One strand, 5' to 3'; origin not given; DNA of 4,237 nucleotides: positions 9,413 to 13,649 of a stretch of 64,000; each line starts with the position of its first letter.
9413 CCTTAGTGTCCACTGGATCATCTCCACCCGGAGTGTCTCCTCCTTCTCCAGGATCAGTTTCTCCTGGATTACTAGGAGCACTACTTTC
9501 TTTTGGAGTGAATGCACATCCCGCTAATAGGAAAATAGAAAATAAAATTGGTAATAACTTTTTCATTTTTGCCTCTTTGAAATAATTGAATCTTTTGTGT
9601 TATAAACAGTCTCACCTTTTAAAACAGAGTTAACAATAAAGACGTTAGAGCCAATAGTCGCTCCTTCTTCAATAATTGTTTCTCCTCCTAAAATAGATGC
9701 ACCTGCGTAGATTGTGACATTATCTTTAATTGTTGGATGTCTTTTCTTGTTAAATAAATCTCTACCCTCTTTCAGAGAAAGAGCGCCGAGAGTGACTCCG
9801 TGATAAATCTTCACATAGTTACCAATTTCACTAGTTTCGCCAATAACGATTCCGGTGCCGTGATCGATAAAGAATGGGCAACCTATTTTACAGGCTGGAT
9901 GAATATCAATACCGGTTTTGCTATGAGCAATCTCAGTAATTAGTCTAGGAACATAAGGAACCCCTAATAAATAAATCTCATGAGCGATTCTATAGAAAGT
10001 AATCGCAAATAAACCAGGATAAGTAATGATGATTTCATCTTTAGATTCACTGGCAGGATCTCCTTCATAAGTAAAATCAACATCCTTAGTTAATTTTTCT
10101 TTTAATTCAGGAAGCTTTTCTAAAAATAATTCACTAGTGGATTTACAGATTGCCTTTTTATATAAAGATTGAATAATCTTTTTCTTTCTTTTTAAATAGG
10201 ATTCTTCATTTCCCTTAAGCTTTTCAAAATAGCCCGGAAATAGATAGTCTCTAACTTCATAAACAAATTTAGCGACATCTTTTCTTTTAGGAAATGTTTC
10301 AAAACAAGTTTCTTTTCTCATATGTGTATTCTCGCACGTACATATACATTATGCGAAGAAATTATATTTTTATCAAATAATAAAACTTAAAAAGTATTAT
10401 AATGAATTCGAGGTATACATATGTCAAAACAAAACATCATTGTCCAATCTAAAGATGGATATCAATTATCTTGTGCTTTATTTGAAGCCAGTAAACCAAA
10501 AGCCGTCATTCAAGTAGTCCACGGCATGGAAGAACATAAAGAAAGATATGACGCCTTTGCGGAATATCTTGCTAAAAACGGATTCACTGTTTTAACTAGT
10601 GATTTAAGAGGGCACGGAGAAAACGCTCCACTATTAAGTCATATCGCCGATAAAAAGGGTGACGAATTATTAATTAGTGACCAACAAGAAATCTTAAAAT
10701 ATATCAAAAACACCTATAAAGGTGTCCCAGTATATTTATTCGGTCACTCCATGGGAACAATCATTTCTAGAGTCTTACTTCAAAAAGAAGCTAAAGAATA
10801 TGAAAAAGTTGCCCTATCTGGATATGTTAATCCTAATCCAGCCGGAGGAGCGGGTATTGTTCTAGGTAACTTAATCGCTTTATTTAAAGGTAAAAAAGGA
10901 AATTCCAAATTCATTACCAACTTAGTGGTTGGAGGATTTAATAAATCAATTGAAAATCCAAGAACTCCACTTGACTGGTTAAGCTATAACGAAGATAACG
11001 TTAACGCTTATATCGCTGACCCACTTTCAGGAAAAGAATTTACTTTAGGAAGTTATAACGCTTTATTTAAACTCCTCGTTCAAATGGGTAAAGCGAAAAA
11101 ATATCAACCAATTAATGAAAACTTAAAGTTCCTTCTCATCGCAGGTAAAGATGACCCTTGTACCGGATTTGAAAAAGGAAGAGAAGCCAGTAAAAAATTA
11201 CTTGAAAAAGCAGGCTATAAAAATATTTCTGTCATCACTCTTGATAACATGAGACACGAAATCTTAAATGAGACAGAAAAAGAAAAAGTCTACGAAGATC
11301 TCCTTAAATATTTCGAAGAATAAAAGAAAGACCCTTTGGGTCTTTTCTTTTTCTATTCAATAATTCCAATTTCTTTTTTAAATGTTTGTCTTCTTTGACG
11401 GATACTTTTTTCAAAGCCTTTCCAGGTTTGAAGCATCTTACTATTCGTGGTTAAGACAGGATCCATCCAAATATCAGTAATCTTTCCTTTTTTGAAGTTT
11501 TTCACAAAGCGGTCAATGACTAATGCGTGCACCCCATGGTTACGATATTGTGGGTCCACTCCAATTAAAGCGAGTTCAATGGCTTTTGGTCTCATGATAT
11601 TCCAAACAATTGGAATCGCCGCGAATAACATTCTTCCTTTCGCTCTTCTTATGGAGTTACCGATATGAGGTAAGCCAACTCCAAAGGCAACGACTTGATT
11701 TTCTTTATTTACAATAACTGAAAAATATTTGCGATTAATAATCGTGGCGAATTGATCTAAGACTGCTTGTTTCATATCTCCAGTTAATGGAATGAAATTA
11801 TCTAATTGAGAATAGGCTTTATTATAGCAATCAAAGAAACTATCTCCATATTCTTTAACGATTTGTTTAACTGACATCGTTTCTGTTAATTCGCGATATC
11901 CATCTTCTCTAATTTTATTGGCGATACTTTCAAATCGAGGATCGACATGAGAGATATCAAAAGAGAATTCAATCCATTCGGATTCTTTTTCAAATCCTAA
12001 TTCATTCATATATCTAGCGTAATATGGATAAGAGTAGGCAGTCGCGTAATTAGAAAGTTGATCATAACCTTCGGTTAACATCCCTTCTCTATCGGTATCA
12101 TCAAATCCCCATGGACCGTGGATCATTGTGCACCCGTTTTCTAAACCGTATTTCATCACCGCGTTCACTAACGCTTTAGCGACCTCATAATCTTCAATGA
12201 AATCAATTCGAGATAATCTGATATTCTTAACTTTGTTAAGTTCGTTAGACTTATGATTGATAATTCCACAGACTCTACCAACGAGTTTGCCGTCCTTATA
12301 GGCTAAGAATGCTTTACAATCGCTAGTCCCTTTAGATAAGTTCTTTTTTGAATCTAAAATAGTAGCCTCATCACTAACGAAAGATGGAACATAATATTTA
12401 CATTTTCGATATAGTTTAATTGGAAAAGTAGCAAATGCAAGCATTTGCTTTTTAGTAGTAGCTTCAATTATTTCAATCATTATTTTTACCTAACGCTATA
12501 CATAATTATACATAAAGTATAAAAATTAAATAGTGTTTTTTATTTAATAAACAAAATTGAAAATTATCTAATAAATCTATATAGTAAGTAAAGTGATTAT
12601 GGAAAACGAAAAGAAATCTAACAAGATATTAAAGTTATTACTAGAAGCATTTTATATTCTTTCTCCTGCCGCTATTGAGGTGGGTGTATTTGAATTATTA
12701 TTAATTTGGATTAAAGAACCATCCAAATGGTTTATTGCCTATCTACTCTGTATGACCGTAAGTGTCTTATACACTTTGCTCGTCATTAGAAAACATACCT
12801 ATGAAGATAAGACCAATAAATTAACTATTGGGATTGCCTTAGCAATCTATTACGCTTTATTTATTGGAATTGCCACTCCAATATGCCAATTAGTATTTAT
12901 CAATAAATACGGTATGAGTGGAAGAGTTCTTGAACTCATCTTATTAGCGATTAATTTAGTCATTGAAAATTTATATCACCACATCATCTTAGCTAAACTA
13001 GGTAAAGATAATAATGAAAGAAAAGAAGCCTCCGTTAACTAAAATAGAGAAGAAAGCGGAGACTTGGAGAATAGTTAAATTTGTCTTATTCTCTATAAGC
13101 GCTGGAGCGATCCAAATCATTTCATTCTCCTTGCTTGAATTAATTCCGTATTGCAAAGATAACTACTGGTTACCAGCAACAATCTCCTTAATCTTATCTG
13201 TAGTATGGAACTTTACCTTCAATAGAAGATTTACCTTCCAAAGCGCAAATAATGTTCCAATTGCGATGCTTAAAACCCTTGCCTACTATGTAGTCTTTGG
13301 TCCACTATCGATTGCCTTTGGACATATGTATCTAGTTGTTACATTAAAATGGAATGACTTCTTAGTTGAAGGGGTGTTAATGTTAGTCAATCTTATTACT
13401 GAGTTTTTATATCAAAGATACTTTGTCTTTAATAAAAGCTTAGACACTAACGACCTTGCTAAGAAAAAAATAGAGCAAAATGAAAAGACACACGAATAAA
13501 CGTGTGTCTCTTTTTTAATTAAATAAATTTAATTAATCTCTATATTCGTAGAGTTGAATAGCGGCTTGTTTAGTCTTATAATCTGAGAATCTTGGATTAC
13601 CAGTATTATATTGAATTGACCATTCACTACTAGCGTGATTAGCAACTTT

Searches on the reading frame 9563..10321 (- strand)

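Call 66: search_protein_families(library=pfam, proteins=[window:9563-10321:-], max_evalue=0.001)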
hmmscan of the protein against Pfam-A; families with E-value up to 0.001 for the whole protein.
window:9563-10321:- (252 aa): 1 family
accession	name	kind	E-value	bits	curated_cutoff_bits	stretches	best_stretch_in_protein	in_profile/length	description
PF00132.30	Hexapep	-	3.8e-09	36.3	27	2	157-180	1-24/36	Bacterial transferase hexapeptide (six repeats)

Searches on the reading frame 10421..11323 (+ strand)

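Call 66: search_protein_families(library=pfam, proteins=[window:10421-11323:+], max_evalue=0.001)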
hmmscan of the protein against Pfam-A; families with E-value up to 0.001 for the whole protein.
window:10421-11323:+ (300 aa): 4 families
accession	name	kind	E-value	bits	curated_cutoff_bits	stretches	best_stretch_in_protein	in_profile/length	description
PF12146.15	Hydrolase_4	-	3.7e-38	131.6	27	1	25-286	2-239/239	Serine aminopeptidase, S33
PF00561.26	Abhydrolase_1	-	7.1e-16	59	25.8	1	32-132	5-99/245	alpha/beta hydrolase fold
PF00326.27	Peptidase_S9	-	2e-07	31.2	22.6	0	224-300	134-208/213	Prolyl oligopeptidase family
PF12697.13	Abhydrolase_6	-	2.9e-07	31.8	26.3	1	33-283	4-207/217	Alpha/beta hydrolase family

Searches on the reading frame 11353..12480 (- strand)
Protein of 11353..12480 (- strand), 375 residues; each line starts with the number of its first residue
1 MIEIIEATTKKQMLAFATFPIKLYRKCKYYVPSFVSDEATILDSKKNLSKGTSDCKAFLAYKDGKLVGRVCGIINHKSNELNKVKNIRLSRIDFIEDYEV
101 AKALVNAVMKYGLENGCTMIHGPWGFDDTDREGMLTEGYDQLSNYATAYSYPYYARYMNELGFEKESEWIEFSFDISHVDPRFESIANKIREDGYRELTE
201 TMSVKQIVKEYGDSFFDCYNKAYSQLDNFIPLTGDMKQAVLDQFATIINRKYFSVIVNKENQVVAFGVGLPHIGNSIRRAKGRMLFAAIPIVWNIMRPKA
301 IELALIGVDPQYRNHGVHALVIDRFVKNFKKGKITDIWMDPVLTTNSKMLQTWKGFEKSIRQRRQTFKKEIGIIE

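Call 66: search_protein_families(library=pfam, proteins=[window:11353-12480:-], max_evalue=0.001)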
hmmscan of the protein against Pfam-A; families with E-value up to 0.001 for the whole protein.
window:11353-12480:- (375 aa): 1 family
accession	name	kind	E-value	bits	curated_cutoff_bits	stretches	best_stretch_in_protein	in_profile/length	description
PF00583.31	Acetyltransf_1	-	1.2e-07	32.5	20.7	0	50-120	28-96/116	Acetyltransferase (GNAT) family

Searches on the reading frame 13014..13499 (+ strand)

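Call 42: search_protein_families(library=pfam, proteins=[window:13014-13499:+], max_evalue=0.01)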
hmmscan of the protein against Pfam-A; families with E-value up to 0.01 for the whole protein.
window:13014-13499:+ (161 aa): 1 family
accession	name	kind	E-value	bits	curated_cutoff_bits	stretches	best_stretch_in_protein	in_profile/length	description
PF04138.20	GtrA_DPMS_TM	-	6.7e-09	36.4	26.1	1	22-139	1-117/117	GtrA/DPMS, transmembrane domain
